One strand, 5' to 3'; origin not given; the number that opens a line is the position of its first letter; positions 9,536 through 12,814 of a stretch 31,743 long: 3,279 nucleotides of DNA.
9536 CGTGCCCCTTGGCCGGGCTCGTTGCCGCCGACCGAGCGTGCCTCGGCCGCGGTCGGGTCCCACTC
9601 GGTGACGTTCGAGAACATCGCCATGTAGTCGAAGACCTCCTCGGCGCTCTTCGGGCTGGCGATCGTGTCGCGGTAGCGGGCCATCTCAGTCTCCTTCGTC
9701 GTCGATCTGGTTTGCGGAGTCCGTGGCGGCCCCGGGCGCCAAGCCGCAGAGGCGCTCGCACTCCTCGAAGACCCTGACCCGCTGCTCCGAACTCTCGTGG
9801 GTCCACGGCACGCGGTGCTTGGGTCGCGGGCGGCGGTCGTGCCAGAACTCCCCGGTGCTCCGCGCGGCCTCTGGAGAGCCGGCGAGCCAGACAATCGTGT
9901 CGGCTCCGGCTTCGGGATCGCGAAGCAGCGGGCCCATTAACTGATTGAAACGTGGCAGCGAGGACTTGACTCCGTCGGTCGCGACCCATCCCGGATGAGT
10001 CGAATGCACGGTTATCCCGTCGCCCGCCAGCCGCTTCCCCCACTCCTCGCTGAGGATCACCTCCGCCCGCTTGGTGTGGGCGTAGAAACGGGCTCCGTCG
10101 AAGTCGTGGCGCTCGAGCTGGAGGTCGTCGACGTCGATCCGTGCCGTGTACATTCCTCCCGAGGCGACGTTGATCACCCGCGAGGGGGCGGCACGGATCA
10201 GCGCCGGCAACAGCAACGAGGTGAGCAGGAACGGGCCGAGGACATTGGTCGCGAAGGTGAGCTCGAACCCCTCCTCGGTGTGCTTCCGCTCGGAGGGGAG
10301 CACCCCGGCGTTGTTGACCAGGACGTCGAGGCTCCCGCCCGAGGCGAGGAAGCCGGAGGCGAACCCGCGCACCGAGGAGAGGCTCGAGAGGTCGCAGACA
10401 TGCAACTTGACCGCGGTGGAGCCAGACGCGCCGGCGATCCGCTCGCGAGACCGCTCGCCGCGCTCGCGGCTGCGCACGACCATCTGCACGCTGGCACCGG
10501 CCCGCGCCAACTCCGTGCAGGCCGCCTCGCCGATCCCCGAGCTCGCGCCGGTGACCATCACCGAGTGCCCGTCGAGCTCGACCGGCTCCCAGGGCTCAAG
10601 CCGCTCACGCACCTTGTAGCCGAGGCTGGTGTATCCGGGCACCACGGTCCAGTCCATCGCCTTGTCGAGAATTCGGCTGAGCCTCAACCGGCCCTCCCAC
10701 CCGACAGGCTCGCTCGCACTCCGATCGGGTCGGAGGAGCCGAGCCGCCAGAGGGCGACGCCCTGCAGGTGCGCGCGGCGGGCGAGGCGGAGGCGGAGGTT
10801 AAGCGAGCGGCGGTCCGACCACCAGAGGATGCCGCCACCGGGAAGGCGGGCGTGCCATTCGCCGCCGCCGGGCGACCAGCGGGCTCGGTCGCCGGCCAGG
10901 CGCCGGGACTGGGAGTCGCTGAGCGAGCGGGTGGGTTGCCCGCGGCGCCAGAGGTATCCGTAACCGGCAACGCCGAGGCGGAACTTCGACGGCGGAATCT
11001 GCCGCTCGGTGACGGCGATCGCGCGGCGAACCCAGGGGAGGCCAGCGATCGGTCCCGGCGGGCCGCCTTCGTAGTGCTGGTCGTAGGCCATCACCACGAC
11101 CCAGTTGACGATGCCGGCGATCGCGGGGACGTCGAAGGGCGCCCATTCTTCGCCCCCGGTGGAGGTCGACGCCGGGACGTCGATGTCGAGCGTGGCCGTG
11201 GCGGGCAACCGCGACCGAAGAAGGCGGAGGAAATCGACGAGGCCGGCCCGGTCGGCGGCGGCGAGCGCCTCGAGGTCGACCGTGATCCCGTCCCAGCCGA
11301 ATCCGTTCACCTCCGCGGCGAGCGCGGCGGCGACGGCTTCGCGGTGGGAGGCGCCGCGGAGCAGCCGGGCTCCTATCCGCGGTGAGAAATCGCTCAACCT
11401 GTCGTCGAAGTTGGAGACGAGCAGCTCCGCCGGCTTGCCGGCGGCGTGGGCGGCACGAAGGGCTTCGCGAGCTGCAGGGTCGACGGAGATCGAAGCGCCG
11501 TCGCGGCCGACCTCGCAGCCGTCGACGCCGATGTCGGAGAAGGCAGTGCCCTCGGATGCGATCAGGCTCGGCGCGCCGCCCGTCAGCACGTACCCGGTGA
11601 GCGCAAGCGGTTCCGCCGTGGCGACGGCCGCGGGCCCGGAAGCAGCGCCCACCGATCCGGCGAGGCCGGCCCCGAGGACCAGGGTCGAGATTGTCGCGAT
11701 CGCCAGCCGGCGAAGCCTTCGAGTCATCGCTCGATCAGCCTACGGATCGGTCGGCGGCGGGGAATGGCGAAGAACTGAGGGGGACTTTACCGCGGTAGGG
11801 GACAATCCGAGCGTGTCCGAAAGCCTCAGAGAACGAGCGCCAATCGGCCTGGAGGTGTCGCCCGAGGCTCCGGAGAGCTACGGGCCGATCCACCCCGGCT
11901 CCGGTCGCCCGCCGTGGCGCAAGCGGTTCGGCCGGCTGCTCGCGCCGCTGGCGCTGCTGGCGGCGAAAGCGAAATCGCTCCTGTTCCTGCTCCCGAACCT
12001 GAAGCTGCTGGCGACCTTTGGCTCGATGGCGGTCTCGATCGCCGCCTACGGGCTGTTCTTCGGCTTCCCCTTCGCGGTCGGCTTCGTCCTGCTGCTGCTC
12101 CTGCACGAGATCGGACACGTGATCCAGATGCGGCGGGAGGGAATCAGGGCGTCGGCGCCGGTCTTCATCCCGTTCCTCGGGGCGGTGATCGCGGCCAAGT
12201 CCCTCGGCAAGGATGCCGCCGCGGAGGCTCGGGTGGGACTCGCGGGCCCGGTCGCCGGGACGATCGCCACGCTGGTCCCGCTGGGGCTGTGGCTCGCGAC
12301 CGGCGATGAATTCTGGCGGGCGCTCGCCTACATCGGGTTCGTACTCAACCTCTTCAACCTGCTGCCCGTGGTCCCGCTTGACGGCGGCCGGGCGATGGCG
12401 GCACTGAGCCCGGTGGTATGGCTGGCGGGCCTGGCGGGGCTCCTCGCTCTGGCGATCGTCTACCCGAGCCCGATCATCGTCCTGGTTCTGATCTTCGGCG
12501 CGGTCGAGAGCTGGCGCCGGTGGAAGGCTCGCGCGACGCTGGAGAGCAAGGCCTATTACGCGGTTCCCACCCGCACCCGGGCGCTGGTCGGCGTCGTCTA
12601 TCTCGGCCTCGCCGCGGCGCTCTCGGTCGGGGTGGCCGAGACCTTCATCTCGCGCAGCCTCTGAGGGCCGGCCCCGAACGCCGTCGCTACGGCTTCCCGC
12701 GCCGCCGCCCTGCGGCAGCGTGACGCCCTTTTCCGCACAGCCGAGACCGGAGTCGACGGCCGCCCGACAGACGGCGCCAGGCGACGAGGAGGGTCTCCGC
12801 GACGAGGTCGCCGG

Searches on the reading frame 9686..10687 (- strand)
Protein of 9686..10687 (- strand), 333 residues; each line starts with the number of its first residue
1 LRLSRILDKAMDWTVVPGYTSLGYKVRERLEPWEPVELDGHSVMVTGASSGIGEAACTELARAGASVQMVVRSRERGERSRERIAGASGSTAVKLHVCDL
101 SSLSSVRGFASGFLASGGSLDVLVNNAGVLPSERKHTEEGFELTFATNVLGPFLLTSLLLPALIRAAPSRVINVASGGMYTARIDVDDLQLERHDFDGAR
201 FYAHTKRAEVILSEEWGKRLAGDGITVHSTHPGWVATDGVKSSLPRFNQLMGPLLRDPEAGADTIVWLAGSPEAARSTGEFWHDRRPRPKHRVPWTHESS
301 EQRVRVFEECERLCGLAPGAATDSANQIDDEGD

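Call 13: search_protein_families(library=pfam, proteins=[window:9686-10687:-], max_evalue=0.001)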
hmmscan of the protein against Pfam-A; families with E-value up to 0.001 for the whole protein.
window:9686-10687:- (333 aa): 4 families
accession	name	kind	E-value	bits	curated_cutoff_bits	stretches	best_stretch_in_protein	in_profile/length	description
PF00106.31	adh_short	-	8.1e-31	107.5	26.6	1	43-177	3-137/195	short chain dehydrogenase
PF13561.12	adh_short_C2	-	1e-22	81.3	27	1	47-280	1-227/236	Enoyl-(Acyl carrier protein) reductase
PF01370.27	Epimerase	-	5.1e-08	33.1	20.9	1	43-218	1-158/240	NAD dependent epimerase/dehydratase family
PF08659.16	KR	-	7.4e-07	29.7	22.6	1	43-158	3-122/180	KR domain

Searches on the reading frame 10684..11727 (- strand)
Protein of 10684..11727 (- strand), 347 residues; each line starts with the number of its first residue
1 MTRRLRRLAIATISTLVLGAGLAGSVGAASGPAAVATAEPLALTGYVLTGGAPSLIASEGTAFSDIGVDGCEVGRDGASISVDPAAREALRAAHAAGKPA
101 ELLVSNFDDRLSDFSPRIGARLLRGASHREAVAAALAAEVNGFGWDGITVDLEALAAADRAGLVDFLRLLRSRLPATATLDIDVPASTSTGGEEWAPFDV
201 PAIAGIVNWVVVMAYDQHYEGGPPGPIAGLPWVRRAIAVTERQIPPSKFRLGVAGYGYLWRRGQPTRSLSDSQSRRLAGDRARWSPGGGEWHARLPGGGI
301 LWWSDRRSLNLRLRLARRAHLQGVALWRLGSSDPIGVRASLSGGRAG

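Call 13: search_protein_families(library=pfam, proteins=[window:10684-11727:-], max_evalue=0.001)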
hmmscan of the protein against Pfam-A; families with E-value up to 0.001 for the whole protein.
window:10684-11727:- (347 aa): 1 family
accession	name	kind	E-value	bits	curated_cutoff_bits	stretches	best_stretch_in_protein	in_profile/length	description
PF00704.34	Glyco_hydro_18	-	6.7e-15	56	29.6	1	124-330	85-315/317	Glycosyl hydrolases family 18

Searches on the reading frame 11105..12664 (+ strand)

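Call 13: search_protein_families(library=pfam, proteins=[window:11105-12664:+], max_evalue=0.001)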
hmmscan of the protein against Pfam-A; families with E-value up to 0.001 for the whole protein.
window:11105-12664:+ (519 aa): 1 family
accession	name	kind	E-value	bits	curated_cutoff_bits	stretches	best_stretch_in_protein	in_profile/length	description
PF02163.28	Peptidase_M50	-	4.9e-15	55.9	27.2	2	323-393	2-97/221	Peptidase family M50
